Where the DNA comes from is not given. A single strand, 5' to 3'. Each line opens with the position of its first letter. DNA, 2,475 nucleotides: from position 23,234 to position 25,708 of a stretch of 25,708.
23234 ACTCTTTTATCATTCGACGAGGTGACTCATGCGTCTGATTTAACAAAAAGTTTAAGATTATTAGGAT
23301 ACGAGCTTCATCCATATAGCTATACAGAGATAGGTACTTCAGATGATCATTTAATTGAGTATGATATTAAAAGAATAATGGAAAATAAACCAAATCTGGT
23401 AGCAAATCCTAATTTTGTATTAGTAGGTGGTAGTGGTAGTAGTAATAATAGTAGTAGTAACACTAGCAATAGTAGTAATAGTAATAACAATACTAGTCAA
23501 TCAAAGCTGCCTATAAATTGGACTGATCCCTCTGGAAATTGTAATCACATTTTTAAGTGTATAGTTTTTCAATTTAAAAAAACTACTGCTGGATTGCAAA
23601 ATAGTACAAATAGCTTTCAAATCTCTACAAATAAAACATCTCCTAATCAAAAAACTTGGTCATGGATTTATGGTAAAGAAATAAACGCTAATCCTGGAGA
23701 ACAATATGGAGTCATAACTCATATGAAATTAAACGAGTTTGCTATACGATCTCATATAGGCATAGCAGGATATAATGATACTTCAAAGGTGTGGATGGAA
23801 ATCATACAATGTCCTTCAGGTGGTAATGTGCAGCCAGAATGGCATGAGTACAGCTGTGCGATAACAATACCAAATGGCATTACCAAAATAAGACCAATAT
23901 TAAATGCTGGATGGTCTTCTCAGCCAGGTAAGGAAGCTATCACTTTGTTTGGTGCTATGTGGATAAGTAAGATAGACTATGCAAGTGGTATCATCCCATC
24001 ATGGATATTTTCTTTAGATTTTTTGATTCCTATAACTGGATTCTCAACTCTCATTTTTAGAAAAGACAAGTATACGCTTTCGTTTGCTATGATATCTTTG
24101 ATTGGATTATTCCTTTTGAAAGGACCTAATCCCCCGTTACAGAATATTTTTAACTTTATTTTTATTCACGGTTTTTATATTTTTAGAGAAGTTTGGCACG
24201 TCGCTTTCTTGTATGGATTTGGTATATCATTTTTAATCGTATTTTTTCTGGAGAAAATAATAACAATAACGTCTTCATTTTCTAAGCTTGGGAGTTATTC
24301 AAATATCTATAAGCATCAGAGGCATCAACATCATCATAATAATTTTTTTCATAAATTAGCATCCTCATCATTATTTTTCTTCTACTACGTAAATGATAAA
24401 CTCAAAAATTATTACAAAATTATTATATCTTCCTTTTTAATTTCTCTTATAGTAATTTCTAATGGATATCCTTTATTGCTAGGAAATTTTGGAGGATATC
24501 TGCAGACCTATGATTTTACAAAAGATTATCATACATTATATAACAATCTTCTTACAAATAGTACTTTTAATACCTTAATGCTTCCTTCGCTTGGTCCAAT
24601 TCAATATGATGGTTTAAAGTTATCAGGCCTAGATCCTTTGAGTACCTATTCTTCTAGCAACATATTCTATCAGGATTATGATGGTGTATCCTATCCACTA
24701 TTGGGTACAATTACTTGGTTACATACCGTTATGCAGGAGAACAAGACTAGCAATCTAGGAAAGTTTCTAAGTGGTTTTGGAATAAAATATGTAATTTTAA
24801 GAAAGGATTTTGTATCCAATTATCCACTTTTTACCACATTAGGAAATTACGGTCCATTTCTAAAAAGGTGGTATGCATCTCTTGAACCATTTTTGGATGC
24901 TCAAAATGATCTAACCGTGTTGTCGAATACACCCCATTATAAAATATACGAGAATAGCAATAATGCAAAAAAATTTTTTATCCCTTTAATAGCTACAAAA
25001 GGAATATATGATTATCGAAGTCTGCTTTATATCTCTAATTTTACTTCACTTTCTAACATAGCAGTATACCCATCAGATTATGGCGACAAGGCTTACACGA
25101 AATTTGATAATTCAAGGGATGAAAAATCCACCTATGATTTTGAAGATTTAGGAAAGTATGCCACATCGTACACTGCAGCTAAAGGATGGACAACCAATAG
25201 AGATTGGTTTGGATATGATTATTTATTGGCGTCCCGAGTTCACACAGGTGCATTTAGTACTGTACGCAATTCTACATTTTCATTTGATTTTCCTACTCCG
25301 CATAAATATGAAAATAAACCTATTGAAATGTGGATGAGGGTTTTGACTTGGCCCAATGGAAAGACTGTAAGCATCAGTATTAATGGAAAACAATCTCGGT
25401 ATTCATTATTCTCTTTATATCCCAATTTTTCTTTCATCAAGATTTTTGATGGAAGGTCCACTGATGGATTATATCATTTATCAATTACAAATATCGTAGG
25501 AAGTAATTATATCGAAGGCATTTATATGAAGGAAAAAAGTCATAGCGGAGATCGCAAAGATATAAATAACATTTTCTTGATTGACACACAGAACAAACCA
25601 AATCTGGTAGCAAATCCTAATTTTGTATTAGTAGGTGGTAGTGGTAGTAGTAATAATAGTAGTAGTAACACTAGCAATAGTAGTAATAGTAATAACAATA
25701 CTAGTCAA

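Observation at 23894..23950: The two module copies differ almost only at synonymous sites, so both are under purifying selection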

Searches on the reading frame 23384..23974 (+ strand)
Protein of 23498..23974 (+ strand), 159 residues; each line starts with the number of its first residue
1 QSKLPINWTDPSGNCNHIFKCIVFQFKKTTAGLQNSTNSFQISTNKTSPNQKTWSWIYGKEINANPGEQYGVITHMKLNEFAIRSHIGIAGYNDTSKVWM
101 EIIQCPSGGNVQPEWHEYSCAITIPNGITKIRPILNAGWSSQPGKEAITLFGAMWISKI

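Call 14: search_protein_families(library=pfam, proteins=[window:23498-23974:+, window:23384-23974:+], max_evalue=10)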
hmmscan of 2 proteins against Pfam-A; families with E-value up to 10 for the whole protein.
window:23498-23974:+ (159 aa): 0 families

window:23384-23974:+ (197 aa): 0 families

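Call 15: search_solved_structures(query=window:23498-23974:+, max_evalue=10)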
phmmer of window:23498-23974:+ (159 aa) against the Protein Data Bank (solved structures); distinct sequences matched with E-value up to 10: 1.
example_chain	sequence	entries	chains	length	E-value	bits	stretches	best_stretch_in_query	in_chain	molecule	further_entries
6xb5_A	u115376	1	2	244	0.087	15.9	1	56-112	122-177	Poxin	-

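Call 25: search_protein_representatives(protein=window:23498-23974:+)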
Query: 159 residues. Proteins with E-value up to 0.001 (for the whole library): 245; up to 1e-10: 153; up to 1e-30: 36. The best 150 are listed.
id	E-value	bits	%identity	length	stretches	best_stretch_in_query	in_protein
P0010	9.1e-57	207.8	62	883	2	1-159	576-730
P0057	6.5e-56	205.0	41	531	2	8-156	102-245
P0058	8.1e-52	191.7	42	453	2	42-156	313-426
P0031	1.4e-50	187.6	60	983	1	1-158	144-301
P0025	3.2e-49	183.3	59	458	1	3-154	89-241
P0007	2.2e-47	177.3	57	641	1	3-159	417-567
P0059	2.1e-46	174.1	56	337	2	12-157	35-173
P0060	4.4e-45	169.8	62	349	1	7-159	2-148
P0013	1.6e-43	164.7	57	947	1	1-159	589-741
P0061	8.8e-42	159.1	33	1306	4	34-139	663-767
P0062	2.0e-41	157.9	55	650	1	1-158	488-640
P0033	1.9e-40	154.7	62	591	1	2-156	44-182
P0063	9.5e-40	152.4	57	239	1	8-157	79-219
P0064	6.0e-39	149.8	53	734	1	1-159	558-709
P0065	4.8e-37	143.6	51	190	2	13-157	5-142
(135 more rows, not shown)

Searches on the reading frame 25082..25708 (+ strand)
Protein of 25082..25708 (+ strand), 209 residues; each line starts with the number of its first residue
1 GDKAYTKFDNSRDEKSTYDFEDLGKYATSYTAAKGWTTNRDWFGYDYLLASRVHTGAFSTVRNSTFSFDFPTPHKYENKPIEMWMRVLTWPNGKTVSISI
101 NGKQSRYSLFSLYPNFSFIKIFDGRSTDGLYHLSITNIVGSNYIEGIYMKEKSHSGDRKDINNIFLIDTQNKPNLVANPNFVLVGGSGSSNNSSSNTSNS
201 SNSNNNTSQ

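Call 63: find_related_loci(query=window:25082-25708:+, collection=metagenome_contigs, flank=4000)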
Query window:25082-25708:+ (209 aa) in metagenome_contigs; peptide patterns used: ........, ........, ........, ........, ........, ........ (x = any residue, [..] = any of these).
600 stretches matched a pattern, but none encodes a relative of the query by tblastn (E <= 1e-3).
